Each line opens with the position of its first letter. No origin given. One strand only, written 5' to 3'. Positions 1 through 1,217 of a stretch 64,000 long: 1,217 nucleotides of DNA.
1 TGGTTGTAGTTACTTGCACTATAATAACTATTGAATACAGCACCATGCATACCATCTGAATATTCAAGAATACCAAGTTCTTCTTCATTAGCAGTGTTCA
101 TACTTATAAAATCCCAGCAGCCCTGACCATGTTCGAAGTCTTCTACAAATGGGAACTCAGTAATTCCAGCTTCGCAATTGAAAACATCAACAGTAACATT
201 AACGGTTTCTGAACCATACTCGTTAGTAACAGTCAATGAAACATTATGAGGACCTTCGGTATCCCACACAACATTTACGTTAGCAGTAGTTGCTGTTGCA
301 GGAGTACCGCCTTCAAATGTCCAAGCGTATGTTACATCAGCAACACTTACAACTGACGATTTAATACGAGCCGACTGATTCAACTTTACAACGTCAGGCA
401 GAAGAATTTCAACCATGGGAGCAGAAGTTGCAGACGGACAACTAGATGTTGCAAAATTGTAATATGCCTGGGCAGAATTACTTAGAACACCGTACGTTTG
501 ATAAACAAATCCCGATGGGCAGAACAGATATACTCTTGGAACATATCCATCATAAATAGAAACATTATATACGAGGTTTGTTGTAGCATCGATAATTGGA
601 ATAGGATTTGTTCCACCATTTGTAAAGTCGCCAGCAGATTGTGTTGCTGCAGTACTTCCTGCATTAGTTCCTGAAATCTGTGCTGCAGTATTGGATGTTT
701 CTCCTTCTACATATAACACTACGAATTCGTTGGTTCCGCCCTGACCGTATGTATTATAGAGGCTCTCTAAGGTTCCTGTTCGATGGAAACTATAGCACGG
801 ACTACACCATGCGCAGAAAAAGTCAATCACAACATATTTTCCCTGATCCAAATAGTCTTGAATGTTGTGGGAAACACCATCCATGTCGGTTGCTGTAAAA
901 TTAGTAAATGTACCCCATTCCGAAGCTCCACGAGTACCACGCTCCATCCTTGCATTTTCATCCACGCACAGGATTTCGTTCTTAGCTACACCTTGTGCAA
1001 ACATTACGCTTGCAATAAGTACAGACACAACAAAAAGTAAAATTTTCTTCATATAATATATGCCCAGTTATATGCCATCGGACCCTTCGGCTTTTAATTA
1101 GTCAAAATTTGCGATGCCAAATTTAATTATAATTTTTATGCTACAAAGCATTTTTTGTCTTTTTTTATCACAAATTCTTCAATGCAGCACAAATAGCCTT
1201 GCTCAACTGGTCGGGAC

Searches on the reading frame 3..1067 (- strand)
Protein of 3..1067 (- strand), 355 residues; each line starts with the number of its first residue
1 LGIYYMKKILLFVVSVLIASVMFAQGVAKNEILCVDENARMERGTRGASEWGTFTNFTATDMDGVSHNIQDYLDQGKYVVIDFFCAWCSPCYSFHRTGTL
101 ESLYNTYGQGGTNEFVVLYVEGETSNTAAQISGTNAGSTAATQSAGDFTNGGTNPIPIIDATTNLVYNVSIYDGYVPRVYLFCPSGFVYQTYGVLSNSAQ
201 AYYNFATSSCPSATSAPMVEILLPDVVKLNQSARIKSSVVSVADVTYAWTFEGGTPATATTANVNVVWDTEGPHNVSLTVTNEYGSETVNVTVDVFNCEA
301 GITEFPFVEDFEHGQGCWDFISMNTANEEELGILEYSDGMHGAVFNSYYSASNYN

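Call 21: search_protein_families(library=pfam, proteins=[window:3-1067:-], max_evalue=0.1)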
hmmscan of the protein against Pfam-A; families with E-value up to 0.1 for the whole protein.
window:3-1067:- (355 aa): 5 families
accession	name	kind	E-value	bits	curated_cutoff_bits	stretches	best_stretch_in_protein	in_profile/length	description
PF00801.26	PKD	-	5.3e-11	42.8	23.5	1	224-295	8-80/80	PKD domain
PF18911.6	PKD_4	-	1.4e-08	35.1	27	1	215-293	2-81/85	PKD domain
PF08534.16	Redoxin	-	3.5e-06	27.3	26.6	1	54-127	6-76/148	Redoxin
PF13905.12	Thioredoxin_8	-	0.0016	19.2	27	1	76-121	1-42/94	Thioredoxin-like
PF00085.26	Thioredoxin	-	0.0017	18.8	23.5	1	70-125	11-61/103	Thioredoxin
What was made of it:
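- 3..170 (-): Start of the same module type in the partial thioredoxin-PKD fusion gene, cut by the window edge. Redoxin and PKD upstream (call 21).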
